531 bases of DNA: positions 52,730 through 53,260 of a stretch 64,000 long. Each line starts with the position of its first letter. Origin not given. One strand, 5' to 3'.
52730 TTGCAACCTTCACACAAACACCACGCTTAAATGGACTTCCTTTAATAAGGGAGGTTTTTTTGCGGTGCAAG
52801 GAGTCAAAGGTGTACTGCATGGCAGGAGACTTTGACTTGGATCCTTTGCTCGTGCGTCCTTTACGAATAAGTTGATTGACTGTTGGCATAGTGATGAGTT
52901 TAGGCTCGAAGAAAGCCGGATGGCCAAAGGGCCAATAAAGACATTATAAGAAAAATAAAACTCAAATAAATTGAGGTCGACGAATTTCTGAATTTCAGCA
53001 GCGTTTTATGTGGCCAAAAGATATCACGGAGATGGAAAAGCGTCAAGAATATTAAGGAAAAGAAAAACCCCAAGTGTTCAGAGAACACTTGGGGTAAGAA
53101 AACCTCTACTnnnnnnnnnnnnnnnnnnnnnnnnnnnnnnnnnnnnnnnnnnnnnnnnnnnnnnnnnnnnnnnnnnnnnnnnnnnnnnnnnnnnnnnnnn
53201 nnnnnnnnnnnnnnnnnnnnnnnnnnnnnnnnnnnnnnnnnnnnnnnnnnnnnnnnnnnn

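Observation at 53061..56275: GC-rich HrpB-like DEAH helicase with a 440-aa novel C-terminal half and a 75-nt hairpin leader, inserted beside the str operon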

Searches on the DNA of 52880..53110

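Call 69: search_rna_families(source=window, start=52880, end=53110, threshold=evalue, max_evalue=1)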
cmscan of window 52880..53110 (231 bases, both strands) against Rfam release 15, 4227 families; matches with E-value up to 1: 3.
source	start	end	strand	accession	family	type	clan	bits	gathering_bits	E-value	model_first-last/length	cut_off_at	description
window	53053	53110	-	RF00557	L10_leader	Cis-reg; leader;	-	23.9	44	0.037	83-138/138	5'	Ribosomal protein L10 leader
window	53060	53110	-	RF02837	anti-hemB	Gene; sRNA;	-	17.7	49.5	0.054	38-81/81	5'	Burkholderia RNA 7 (anti-hemB)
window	53060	53108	-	RF02399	NsiR1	Gene; sRNA;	-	17.2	39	0.35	1-60/60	no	Nitrogen stress-induced RNA 1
